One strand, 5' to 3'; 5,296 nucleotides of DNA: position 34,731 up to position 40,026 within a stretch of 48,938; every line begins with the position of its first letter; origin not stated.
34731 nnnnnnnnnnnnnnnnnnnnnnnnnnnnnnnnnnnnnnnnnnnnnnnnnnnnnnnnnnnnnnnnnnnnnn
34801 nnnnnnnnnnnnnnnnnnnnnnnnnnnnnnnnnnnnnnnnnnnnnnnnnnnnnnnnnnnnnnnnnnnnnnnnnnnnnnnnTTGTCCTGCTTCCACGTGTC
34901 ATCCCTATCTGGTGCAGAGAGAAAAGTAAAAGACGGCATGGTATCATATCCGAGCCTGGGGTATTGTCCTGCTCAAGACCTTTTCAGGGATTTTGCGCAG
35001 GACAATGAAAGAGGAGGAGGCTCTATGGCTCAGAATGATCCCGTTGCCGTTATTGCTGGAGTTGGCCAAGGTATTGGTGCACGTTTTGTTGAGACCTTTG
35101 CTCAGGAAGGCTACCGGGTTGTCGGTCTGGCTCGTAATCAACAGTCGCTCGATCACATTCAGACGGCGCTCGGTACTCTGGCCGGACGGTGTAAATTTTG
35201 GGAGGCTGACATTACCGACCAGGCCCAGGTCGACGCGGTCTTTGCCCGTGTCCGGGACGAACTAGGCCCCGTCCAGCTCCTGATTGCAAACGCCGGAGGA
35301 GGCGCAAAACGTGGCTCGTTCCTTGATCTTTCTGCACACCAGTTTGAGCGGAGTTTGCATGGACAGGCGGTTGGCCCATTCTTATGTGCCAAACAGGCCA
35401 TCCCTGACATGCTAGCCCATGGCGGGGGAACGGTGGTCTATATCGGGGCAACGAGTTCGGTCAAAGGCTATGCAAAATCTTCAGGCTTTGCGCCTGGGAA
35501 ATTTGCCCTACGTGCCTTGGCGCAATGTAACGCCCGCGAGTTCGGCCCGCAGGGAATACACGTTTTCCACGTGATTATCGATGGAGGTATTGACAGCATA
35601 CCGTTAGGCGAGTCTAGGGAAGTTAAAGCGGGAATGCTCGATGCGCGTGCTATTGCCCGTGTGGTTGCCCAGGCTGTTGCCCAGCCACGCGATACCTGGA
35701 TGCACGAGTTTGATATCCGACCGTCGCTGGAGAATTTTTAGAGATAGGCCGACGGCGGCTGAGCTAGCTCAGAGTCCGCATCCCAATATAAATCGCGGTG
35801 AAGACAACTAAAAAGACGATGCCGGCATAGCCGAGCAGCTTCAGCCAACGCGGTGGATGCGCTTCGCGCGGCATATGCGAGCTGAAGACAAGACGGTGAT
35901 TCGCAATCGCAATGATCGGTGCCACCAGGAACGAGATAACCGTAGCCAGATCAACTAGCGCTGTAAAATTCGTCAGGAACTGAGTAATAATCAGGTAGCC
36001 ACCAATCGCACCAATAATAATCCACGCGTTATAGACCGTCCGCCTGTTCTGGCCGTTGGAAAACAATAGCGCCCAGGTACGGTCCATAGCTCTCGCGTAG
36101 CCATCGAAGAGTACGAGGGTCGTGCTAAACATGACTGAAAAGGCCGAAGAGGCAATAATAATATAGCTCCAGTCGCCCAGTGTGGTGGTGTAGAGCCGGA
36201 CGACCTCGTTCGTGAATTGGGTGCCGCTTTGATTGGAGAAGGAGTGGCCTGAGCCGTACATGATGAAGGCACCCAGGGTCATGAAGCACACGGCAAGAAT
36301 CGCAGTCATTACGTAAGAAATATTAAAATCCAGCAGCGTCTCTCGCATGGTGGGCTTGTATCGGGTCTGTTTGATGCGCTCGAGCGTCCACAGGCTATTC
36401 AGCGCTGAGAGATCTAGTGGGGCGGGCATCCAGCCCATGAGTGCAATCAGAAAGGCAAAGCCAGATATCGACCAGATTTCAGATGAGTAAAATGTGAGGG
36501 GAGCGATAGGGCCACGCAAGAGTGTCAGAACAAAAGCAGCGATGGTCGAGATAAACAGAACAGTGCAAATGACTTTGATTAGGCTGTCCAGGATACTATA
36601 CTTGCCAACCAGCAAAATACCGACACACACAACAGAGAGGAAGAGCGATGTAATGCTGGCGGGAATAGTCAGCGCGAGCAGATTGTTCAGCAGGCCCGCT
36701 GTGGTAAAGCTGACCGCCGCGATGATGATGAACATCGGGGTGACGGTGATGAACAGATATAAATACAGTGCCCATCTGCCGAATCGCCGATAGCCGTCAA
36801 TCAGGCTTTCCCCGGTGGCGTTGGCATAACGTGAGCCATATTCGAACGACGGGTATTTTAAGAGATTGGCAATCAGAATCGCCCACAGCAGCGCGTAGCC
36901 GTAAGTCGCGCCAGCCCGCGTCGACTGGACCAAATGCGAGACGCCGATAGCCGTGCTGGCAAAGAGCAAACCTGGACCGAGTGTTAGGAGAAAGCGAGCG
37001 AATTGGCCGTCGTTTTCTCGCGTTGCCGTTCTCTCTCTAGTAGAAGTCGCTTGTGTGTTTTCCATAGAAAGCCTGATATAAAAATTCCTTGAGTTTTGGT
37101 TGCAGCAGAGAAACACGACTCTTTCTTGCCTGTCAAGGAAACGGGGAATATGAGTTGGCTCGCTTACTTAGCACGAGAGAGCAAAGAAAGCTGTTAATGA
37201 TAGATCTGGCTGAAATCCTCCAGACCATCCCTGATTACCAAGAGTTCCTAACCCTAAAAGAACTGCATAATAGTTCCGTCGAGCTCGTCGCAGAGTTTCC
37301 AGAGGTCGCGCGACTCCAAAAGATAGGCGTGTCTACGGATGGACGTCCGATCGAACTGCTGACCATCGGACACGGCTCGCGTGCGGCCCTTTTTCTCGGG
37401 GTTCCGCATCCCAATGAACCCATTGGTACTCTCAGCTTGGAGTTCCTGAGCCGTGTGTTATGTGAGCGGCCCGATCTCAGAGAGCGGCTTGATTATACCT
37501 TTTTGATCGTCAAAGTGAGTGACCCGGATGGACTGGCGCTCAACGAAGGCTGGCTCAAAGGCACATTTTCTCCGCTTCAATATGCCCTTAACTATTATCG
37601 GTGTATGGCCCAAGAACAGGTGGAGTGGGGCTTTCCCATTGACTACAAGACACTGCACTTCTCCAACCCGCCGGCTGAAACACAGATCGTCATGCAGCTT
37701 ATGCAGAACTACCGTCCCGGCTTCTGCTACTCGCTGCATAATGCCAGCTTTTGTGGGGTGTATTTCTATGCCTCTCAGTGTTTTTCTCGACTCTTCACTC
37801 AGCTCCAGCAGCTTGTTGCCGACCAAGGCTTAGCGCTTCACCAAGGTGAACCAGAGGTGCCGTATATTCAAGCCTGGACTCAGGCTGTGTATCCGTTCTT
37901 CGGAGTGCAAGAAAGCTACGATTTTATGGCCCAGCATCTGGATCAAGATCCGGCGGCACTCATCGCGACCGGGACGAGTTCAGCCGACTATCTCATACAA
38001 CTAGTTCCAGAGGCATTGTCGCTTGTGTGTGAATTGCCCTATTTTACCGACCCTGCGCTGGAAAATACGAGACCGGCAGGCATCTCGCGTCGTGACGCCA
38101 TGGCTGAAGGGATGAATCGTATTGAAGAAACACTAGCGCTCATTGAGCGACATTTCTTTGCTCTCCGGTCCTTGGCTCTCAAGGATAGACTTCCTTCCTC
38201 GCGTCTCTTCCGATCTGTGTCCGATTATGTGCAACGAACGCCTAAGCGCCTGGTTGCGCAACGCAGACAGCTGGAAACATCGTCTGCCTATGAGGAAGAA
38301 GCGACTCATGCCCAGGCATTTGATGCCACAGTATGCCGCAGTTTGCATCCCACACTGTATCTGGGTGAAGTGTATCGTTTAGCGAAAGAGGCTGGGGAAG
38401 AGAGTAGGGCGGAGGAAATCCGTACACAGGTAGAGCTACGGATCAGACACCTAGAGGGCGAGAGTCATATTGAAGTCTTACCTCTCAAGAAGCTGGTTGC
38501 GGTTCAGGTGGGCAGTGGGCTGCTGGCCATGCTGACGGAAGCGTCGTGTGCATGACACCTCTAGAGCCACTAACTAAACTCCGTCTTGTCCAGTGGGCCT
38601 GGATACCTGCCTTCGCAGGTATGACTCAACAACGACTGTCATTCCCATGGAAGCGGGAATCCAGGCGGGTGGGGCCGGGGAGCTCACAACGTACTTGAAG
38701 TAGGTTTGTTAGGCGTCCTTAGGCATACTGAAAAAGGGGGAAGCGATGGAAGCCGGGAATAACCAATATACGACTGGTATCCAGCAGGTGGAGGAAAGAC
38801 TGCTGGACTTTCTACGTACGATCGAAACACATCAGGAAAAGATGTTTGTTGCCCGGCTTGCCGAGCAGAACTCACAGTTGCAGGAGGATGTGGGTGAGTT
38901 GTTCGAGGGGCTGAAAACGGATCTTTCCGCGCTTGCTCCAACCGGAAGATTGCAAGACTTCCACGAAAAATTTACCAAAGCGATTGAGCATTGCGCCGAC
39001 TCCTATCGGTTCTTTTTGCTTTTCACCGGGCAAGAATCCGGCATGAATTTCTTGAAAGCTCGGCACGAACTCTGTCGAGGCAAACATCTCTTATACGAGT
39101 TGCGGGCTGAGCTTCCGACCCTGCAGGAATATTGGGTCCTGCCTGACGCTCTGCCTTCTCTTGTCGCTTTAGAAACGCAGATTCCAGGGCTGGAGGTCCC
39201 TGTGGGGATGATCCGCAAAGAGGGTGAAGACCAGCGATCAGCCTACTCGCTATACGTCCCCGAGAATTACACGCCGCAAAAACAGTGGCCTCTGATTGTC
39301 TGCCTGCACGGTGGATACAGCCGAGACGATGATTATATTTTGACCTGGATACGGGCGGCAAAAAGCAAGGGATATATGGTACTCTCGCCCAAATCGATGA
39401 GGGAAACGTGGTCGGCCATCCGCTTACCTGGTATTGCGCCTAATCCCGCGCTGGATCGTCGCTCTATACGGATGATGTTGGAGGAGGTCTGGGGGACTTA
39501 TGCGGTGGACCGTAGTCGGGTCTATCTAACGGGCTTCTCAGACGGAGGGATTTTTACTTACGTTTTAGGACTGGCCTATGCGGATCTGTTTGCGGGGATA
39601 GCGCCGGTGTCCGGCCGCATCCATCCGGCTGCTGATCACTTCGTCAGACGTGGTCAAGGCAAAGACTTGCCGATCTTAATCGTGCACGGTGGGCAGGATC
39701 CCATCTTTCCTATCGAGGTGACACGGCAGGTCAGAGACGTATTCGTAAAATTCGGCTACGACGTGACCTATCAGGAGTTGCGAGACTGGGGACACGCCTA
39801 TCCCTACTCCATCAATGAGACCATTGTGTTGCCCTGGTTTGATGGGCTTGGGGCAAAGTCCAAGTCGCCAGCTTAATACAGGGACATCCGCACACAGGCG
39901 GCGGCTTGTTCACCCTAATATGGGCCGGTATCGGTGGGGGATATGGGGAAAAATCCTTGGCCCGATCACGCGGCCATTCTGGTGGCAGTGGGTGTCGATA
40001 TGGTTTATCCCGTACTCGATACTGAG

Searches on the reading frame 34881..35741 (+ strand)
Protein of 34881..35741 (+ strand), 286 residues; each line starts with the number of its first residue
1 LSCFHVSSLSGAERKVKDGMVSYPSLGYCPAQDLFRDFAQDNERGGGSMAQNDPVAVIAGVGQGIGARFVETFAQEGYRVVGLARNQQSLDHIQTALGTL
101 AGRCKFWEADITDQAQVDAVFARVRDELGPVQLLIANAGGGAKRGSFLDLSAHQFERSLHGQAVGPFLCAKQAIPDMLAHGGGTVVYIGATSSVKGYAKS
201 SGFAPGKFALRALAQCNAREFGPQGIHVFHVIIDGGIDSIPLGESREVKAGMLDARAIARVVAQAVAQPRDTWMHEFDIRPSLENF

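Call 49: search_protein_families(library=pfam, proteins=[window:34881-35741:+], max_evalue=0.001)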
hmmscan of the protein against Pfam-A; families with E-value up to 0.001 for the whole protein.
window:34881-35741:+ (286 aa): 5 families
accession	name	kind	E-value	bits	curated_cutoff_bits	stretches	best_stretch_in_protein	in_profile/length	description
PF00106.31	adh_short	-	1.4e-37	129.5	26.6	1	55-231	2-177/195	short chain dehydrogenase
PF13561.12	adh_short_C2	-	2.6e-29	102.9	27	1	60-231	1-171/236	Enoyl-(Acyl carrier protein) reductase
PF08659.16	KR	-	1.3e-06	28.9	22.6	1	57-216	4-162/180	KR domain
PF16363.11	GDP_Man_Dehyd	-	7.7e-06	26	27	1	60-125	4-75/332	GDP-mannose 4,6 dehydratase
PF01370.27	Epimerase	-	3e-05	24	20.9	1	57-124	2-63/240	NAD dependent epimerase/dehydratase family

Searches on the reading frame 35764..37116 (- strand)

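Call 3: search_protein_families(library=pfam, proteins=[window:35764-37116:-], max_evalue=0.01)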
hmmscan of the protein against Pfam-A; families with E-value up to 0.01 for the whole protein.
window:35764-37116:- (450 aa): 1 family
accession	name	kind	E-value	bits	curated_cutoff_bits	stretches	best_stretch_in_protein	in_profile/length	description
PF01566.24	Nramp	-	1.2e-11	44.7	29.8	1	66-409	5-343/357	Natural resistance-associated macrophage protein-like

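Call 4: search_protein_families(library=ncbifam, proteins=[window:35764-37116:-], max_evalue=0.01)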
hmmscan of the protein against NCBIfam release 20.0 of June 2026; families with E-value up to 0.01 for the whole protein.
window:35764-37116:- (450 aa): 2 families
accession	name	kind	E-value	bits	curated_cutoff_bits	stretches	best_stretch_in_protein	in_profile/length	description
NF037982.1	Nramp_1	equivalog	5.1e-19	68.7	50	2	47-198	1-154/404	Nramp family divalent metal transporter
NF001923.0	PRK00701.1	subfamily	1.2e-06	27.5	430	1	19-440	10-427/439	Mn(2+) uptake NRAMP transporter MntH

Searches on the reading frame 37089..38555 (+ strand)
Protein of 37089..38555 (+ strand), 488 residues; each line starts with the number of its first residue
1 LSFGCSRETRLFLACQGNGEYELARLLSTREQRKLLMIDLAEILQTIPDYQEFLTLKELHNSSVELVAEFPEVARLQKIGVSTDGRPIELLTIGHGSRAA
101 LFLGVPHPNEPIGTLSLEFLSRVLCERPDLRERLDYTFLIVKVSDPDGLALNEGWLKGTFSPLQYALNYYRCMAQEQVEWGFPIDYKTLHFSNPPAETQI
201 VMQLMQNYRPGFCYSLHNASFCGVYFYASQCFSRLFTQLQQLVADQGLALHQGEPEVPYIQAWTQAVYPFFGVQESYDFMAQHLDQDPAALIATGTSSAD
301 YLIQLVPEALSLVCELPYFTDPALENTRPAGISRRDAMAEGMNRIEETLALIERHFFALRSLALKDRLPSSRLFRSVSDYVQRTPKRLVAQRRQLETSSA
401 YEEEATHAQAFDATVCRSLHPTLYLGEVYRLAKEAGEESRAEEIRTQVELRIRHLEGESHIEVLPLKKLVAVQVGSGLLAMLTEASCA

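Call 3: search_protein_families(library=pfam, proteins=[window:37089-38555:+], max_evalue=0.01)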
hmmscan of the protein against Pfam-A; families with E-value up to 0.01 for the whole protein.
window:37089-38555:+ (488 aa): 1 family
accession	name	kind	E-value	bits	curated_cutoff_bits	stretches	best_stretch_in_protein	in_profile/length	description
PF00246.29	Peptidase_M14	-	4.3e-10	40.1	21.6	1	65-232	7-197/286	Zinc carboxypeptidase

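Call 4: search_protein_families(library=ncbifam, proteins=[window:37089-38555:+], max_evalue=0.01)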
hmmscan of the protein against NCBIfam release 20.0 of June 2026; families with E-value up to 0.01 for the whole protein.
window:37089-38555:+ (488 aa): 0 families

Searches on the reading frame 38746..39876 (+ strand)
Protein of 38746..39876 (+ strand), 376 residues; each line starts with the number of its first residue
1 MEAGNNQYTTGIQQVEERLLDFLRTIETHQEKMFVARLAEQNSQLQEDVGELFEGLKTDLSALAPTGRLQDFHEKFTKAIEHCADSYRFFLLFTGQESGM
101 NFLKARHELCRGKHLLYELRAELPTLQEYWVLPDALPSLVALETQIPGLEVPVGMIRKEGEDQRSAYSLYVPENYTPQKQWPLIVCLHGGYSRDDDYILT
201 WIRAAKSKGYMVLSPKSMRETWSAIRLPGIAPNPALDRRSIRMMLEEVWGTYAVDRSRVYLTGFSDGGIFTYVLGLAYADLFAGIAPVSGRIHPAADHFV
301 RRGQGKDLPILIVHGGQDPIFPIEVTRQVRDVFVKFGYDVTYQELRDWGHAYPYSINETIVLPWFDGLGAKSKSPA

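Call 3: search_protein_families(library=pfam, proteins=[window:38746-39876:+], max_evalue=0.01)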
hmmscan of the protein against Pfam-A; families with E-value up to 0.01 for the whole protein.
window:38746-39876:+ (376 aa): 7 families
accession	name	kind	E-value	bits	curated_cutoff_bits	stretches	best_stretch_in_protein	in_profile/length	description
PF02230.22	Abhydrolase_2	-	2.7e-11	44.2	23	1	249-354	97-203/217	Phospholipase/Carboxylesterase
PF20434.5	BD-FAE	-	5.9e-06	26.4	26.8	1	169-278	3-110/215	BD-FAE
PF01738.24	DLH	-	5e-05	23.4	21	1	176-352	7-188/217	Dienelactone hydrolase family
PF10503.15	Esterase_PHB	-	7.6e-05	22.5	23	1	166-296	2-136/219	Esterase PHB depolymerase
PF00756.26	Esterase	-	0.00027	21.2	22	1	167-296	10-154/251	Putative esterase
PF03583.20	LIP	-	0.0014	18.5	23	0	308-366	216-275/286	Secretory lipase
PF00561.26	Abhydrolase_1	-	0.0022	18.1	25.8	0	298-350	200-238/245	alpha/beta hydrolase fold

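Call 4: search_protein_families(library=ncbifam, proteins=[window:38746-39876:+], max_evalue=0.01)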
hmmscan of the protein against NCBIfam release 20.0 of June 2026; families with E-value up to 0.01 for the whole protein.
window:38746-39876:+ (376 aa): 6 families
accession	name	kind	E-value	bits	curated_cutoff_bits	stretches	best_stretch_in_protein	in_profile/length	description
NF050058.1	e_dPHAscl_type1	hypoth_equivalog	3.8e-29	102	150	1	163-300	6-147/276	extracellular catalytic domain type 1 short-chain-length polyhydroxyalkanoate depolymerase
TIGR01840.1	esterase_phb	subfamily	1.4e-15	57.4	107.85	1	169-291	3-129/213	PHB depolymerase family esterase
NF050057.1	e_dPHAmcl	equivalog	6.1e-07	29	270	1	170-366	36-249/252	extracellular medium-chain-length polyhydroxyalkanoate depolymerase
NF008525.0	PRK11460.1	equivalog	0.0005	19.4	191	1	253-351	99-192/232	esterase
NF050059.1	e_dPHAscl_type2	hypoth_equivalog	0.00082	18.8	280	0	251-296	3-48/305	extracellular catalytic domain type 2 short-chain-length polyhydroxyalkanoate depolymerase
NF033523.0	lasso_peptidase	equivalog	0.0064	15.3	400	0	168-284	393-520/638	Atxe2 family lasso peptide isopeptidase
